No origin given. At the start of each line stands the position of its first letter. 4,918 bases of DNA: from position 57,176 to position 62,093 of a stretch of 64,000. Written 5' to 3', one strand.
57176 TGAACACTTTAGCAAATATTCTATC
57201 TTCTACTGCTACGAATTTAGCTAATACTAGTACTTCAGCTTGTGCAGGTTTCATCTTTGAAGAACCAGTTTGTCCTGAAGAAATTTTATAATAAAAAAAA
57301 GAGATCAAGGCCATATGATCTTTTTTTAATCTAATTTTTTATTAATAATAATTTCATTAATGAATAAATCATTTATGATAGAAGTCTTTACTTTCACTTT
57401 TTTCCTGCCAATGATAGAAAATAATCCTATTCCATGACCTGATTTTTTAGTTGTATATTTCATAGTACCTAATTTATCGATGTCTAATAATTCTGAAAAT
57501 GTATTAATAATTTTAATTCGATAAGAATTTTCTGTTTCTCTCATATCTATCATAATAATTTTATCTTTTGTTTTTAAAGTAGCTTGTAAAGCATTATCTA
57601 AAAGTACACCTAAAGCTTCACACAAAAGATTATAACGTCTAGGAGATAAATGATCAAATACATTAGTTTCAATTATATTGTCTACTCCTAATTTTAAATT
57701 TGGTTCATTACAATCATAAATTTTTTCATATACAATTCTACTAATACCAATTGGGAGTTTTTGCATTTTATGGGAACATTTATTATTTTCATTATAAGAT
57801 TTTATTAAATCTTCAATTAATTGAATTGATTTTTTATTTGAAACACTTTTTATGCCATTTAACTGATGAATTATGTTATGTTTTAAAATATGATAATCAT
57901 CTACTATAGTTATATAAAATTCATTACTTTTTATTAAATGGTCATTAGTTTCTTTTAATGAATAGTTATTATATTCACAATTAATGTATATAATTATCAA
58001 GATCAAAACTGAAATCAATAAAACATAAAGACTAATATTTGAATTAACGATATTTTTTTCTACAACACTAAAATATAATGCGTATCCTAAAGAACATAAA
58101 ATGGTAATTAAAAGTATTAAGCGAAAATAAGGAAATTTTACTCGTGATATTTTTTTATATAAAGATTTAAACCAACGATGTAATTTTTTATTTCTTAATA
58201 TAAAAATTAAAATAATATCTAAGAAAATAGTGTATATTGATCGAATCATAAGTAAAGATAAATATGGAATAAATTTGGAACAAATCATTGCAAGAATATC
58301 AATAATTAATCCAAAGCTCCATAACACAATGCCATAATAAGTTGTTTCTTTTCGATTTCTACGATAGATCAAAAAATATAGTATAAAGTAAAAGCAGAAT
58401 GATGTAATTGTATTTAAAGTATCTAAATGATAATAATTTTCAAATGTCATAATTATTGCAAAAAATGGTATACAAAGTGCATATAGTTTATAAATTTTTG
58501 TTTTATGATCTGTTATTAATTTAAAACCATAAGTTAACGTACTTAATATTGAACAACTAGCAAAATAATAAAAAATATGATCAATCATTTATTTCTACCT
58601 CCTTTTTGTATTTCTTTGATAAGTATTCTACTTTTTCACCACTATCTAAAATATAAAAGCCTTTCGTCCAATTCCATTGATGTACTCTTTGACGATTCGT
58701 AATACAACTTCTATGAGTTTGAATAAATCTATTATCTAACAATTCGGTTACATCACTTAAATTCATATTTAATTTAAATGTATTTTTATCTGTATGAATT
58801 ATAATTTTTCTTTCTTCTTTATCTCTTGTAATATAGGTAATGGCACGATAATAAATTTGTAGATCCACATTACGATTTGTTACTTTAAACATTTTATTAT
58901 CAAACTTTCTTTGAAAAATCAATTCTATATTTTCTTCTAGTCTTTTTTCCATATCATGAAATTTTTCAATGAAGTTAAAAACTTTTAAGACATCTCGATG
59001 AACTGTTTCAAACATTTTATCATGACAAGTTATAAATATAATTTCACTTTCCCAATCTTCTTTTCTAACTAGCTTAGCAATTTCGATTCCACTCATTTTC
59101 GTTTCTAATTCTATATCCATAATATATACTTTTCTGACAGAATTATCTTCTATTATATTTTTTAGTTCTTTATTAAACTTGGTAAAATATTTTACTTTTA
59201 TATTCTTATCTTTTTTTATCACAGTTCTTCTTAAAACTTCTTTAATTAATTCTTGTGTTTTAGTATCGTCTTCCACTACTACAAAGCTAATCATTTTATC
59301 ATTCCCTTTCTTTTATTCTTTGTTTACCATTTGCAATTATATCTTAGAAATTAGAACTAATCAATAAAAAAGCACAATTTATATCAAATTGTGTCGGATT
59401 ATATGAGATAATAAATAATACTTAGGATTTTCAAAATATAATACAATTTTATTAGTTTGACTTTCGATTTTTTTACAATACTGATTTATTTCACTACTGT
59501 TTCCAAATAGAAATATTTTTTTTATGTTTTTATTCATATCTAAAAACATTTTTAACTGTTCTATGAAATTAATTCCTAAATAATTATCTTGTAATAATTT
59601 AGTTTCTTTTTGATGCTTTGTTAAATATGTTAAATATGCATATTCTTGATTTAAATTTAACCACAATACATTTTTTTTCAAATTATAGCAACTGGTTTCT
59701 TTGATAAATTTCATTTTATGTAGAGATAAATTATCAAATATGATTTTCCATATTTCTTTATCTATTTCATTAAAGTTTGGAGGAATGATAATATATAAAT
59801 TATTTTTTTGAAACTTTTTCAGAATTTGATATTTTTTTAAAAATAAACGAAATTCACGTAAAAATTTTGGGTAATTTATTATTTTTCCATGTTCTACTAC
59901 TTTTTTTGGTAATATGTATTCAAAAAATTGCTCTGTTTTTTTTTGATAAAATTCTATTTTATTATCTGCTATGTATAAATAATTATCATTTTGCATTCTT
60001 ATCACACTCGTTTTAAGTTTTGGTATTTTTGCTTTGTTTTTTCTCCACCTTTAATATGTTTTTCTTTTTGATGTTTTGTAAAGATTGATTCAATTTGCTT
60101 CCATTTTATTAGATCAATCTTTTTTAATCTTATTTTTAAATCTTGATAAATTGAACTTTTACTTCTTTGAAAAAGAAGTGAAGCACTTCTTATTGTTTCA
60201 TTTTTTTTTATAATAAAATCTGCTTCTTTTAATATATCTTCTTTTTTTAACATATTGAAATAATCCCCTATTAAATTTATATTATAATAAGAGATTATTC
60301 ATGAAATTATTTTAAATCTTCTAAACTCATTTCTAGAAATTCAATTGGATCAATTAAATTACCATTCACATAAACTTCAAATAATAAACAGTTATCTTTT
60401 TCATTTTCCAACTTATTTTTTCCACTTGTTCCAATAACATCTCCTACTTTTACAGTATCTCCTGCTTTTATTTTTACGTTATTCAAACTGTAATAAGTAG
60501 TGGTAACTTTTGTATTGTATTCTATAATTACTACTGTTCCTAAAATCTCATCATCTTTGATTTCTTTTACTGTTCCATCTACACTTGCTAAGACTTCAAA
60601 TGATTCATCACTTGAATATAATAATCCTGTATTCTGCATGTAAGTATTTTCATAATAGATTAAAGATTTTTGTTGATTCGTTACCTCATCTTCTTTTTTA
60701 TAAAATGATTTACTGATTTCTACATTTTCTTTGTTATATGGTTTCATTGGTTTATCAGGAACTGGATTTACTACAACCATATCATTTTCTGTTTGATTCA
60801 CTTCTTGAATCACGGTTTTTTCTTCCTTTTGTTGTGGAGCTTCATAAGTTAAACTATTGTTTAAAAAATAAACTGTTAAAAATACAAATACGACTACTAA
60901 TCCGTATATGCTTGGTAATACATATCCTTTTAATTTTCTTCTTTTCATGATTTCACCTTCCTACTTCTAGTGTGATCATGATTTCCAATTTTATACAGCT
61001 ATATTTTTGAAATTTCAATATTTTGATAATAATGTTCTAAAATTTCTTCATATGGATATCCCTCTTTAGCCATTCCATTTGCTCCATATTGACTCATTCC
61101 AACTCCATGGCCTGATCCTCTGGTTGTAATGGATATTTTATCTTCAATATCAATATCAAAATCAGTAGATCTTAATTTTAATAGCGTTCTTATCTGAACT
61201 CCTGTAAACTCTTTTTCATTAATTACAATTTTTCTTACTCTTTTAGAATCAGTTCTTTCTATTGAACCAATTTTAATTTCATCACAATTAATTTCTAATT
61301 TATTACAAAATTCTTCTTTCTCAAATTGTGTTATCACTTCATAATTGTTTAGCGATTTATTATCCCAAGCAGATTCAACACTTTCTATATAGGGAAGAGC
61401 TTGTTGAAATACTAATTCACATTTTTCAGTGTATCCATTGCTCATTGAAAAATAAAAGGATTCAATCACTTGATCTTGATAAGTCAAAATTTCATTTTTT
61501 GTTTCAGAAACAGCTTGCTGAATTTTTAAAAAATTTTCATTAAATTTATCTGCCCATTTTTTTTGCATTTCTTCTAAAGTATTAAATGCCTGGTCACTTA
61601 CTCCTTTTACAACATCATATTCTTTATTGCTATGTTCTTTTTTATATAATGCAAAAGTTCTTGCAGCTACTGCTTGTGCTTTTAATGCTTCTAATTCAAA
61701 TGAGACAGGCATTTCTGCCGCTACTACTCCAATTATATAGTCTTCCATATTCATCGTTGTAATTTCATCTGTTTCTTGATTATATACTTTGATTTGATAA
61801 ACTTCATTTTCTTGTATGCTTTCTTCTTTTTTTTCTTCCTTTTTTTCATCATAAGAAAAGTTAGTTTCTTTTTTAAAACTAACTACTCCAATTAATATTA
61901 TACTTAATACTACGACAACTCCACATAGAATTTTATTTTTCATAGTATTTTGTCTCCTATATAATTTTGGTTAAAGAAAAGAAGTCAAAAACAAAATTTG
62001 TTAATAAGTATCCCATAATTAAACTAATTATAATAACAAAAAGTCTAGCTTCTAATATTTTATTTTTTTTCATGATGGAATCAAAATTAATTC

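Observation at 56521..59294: Complete agr-type quorum-sensing system with convergent agrBD / agrCA layout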

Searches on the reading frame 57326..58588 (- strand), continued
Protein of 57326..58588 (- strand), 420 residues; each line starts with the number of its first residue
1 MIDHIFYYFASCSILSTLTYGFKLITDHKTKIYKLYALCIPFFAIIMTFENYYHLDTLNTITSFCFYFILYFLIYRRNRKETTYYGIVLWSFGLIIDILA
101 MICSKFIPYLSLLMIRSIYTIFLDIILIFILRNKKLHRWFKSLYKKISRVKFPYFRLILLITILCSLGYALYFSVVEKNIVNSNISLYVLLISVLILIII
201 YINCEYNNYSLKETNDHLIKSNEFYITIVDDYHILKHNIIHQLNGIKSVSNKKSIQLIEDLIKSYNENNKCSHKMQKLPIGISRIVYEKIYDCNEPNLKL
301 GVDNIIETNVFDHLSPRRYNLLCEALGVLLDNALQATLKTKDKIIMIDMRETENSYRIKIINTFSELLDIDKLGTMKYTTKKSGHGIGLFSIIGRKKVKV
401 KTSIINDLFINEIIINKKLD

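Call 78: find_encoding_contigs(protein=P0052, flank=4000, max_places=1)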
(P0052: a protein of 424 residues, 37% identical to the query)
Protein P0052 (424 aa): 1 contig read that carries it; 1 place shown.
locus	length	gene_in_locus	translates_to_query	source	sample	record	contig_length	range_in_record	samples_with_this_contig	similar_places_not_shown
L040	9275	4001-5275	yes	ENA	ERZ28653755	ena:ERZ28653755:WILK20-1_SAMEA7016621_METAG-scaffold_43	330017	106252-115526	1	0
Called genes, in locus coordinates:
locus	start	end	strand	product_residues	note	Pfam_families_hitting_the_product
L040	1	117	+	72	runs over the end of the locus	PF01197:Ribosomal_L31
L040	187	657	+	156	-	PF02502:LacAB_rpiB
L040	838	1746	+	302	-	PF08486:SpoIID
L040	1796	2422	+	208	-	PF01551:Peptidase_M23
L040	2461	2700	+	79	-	PF12116:SpoIIID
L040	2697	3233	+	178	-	-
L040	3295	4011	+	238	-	PF00072:Response_reg, PF04397:LytTR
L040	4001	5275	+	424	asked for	-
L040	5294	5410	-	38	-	-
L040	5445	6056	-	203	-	PF04647:AgrB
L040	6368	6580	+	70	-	PF00313:CSD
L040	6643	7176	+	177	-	PF02482:Ribosomal_S30AE, PF16321:Ribosom_S30AE_C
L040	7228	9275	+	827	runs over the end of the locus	PF07517:SecA_DEAD, PF00270:DEAD (faint), PF01043:SecA_PP_bind, PF21090:P-loop_SecA, PF07516:SecA_SW, PF02810:SEC-C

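Call 79: find_encoding_contigs(protein=P0079, flank=4000, max_places=1)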
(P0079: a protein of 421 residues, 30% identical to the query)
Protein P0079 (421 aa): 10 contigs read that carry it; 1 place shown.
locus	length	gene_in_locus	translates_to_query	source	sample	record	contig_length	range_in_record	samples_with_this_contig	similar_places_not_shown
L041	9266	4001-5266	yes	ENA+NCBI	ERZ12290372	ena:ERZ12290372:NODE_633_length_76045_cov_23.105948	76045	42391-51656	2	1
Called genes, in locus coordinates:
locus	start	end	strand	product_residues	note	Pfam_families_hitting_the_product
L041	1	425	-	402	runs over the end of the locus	PF00162:PGK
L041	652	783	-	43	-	-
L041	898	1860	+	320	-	PF08486:SpoIID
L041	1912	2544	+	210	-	PF01551:Peptidase_M23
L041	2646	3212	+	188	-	-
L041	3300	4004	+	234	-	PF00072:Response_reg, PF04397:LytTR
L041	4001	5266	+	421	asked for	PF14501:HATPase_c_5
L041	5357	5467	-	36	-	-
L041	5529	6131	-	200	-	PF04647:AgrB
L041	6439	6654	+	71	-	PF00313:CSD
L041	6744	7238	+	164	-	PF02482:Ribosomal_S30AE, PF16321:Ribosom_S30AE_C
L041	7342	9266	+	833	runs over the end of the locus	PF07517:SecA_DEAD, PF01043:SecA_PP_bind, PF21090:P-loop_SecA, PF07516:SecA_SW, PF02810:SEC-C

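Call 80: find_encoding_contigs(protein=P0087, flank=4000, max_places=1)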
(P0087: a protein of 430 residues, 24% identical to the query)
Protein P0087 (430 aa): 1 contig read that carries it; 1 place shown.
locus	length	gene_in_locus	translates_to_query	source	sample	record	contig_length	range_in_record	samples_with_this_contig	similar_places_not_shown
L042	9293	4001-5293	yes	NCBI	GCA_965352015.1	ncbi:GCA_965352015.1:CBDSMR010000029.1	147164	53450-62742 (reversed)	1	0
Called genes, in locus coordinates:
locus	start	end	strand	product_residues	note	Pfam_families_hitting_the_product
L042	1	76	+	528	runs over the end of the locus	-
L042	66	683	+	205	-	PF06271:RDD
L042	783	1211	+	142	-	PF02502:LacAB_rpiB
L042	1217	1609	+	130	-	PF17319:DUF5362, PF09851:SHOCT (weak)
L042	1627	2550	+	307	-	PF08486:SpoIID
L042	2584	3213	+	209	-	PF01551:Peptidase_M23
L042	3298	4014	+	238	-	PF00072:Response_reg, PF04397:LytTR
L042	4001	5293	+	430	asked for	PF14501:HATPase_c_5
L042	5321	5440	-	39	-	-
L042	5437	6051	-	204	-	PF04647:AgrB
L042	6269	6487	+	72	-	PF00313:CSD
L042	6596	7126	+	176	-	PF02482:Ribosomal_S30AE, PF16321:Ribosom_S30AE_C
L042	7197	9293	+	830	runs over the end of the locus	PF07517:SecA_DEAD, PF00270:DEAD, PF01043:SecA_PP_bind, PF21090:P-loop_SecA, PF07516:SecA_SW, PF02810:SEC-C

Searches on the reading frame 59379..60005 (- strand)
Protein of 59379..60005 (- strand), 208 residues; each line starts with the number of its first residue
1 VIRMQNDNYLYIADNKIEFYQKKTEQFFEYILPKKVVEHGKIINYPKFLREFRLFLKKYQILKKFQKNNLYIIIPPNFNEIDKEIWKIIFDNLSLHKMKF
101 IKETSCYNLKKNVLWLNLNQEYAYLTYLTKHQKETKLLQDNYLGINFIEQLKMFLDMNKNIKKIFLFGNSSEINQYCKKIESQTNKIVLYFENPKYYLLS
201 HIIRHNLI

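Call 3: search_protein_families(library=pfam, proteins=[window:59379-60005:-], max_evalue=0.1)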
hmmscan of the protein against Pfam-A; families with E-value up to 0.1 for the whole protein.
window:59379-60005:- (208 aa): 0 families

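Call 4: search_protein_families(library=ncbifam, proteins=[window:59379-60005:-], max_evalue=0.1)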
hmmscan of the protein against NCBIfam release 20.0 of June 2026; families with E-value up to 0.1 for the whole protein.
window:59379-60005:- (208 aa): 0 families

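Call 85: search_solved_structures(query=A4, max_evalue=1)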
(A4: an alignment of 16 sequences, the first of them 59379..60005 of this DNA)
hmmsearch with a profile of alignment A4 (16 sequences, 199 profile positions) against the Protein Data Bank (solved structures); distinct sequences matched with E-value up to 1: 0.

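Call 86: search_protein_families(library=pfam, alignment_id=A4, max_evalue=1)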
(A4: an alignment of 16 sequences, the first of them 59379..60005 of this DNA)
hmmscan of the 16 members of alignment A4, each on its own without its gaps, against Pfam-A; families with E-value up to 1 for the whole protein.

A. member 1, window:59379-60005:- (208 aa): 0 families

B. families by the number of members that match (of 16 scanned): 7 families
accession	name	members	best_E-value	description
PF05585.17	DUF1758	1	0.006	Putative peptidase (DUF1758)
PF01877.22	RNA_binding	1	0.011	RNA binding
PF10228.14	HPF1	1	0.011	Histone PARylation factor 1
PF08825.15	E2_bind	1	0.1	E2 binding domain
PF16288.11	DUF4934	1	0.14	Domain of unknown function (DUF4934)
PF00849.27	PseudoU_synth_2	1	0.17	RNA pseudouridylate synthase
PF21233.3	RIOX1_C_WH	1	0.59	Ribosomal oxygenase 1, C-terminal winged helix domain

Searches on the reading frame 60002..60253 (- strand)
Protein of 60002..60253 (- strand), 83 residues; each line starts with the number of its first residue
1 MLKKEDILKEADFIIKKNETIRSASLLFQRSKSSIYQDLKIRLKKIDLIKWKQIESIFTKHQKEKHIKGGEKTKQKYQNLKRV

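Call 3: search_protein_families(library=pfam, proteins=[window:60002-60253:-], max_evalue=0.1)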
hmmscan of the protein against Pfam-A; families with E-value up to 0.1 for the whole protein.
window:60002-60253:- (83 aa): 1 family
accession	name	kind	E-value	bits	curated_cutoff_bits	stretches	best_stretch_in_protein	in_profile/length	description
PF12116.14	SpoIIID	-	6.1e-16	58.7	27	1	6-79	7-80/82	Stage III sporulation protein D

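Call 4: search_protein_families(library=ncbifam, proteins=[window:60002-60253:-], max_evalue=0.1)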
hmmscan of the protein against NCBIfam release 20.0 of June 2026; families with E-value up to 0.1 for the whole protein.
window:60002-60253:- (83 aa): 1 family
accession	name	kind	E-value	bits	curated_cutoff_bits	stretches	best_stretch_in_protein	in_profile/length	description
TIGR02844.1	spore_III_D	equivalog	3.9e-15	55.9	111.5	1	4-78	5-79/80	sporulation transcriptional regulator SpoIIID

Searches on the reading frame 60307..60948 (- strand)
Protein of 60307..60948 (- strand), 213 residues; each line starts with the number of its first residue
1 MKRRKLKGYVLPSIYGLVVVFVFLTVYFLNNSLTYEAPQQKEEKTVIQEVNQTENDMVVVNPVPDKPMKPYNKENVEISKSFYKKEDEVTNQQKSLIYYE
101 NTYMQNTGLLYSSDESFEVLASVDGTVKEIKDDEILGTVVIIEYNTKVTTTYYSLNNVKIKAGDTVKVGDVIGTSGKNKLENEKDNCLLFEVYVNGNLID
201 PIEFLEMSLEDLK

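Call 3: search_protein_families(library=pfam, proteins=[window:60307-60948:-], max_evalue=0.1)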
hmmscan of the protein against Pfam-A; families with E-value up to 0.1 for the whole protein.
window:60307-60948:- (213 aa): 6 families
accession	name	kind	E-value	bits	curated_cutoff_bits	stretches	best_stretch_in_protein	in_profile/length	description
PF01551.29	Peptidase_M23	-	2.8e-18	66.3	28.7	1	106-201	3-96/96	Peptidase family M23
PF13533.13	Biotin_lipoyl_2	-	0.003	17.8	29.8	1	157-174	13-30/32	Biotin-lipoyl like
PF14221.11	DUF4330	-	0.014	15.9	27.6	0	119-168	102-152/167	Domain of unknown function (DUF4330)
PF13375.12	RnfC_N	-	0.027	14.9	25.6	0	116-134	66-84/101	RnfC Barrel sandwich hybrid domain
PF22000.2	DUF6929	-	0.029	14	27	1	88-148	172-234/286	Family of unknown function (DUF6929)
PF14899.11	DUF4492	-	0.091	13.1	27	0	17-48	28-60/63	Domain of unknown function (DUF4492)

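Call 4: search_protein_families(library=ncbifam, proteins=[window:60307-60948:-], max_evalue=0.1)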
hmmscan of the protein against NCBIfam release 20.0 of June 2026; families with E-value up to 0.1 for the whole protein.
window:60307-60948:- (213 aa): 15 families
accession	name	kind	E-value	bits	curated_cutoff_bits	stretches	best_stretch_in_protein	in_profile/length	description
NF053738.1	S2SprSpoIIQBc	equivalog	2.3e-43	148.5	250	1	7-212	21-230/232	stage II sporulation protein SpoIIQ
NF052530.1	Heli_ShapePgp3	exception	2.5e-13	49.8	300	1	118-206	179-265/270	peptidoglycan metallopeptidase Pgp3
NF008652.0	PRK11649.1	equivalog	3.4e-08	32.6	341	1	117-202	324-407/439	murein DD-endopeptidase MepM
NF047755.1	LIC_10271_M23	exception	3.6e-07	30.1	180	1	67-201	83-205/207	LIC_10271 family cell wall hydrolase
NF052529.1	PG_M23_Pgp6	exception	1.2e-05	24.1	600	1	108-205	337-432/452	peptidoglycan metallopeptidase Pgp6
NF053825.1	PdgNdpepShyA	equivalog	1.3e-05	24.1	700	1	117-178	307-368/425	peptidoglycan DD-endopeptidase ShyA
NF053824.1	PdgNdpepShyC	equivalog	6.9e-05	21.9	700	1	112-178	302-368/429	peptidoglycan DD-endopeptidase ShyC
NF047657.1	CellWlHdaseLepto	equivalog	0.00021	20.8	400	1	72-175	95-197/221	hypothetical protein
NF040883.1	amid_act_ActS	equivalog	0.0006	19.2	375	1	98-205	128-233/242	amidase activator ActS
NF052336.1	PdgHdaseHSB100310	equivalog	0.0015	18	500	1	118-196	69-145/316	peptidoglycan hydrolase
NF008644.1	PRK11637.1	equivalog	0.0019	17.2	270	1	106-205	286-383/385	murein hydrolase activator EnvC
NF004547.1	PRK05889.1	equivalog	0.013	15.7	75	0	155-173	50-68/71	biotin/lipoyl-binding carrier protein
NF041208.1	celldiv_DipM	equivalog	0.017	14.3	740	1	135-206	349-418/419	cell division endopeptidase DipM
NF052655.1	XchromeleprotEdmS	equivalog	0.072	13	100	0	17-54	13-48/54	extrachromosomal elements maintenance protein EdmS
NF040904.1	PhrA_Strep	subfamily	0.098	12.9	40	0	18-48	10-40/56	PhrA family quorum-sensing system peptide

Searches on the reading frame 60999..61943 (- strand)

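Call 3: search_protein_families(library=pfam, proteins=[window:60999-61943:-], max_evalue=0.1)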
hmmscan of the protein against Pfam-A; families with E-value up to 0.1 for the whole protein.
window:60999-61943:- (314 aa): 3 families
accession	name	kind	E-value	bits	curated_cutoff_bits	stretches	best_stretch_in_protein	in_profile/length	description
PF08486.15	SpoIID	-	2.3e-27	95.9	23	1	54-155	1-97/97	Stage II sporulation protein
PF14381.12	EDR1_CTR1_ARMC3_pept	-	0.031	14.5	27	1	150-230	12-91/203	EDR1/CTR1/ARMC3, peptidase-like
PF04938.17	SIP1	-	0.092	13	27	0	99-180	35-113/215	Survival motor neuron (SMN) interacting protein 1 (SIP1)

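Call 4: search_protein_families(library=ncbifam, proteins=[window:60999-61943:-], max_evalue=0.1)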
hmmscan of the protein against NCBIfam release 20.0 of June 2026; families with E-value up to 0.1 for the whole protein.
window:60999-61943:- (314 aa): 5 families
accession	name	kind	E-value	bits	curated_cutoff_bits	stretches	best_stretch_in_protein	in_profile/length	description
TIGR02870.1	spore_II_D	equivalog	2e-95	319.8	234.75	1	4-314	8-338/338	stage II sporulation protein D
TIGR02669.1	SpoIID_LytB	domain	1.1e-65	222.3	83.3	1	61-313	3-270/270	SpoIID/LytB domain-containing protein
TIGR02205.1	septum_zipA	equivalog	0.017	15.2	119.65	1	5-88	7-98/284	cell division protein ZipA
NF041469.2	spor_prot_SB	equivalog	0.04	13.7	85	1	97-134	11-48/58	stage II sporulation protein SB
NF045849.1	ICE_MMCAP2_0565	equivalog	0.053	13.2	40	0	4-39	15-53/80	Mbov_0395 family pilin-like conjugal transfer protein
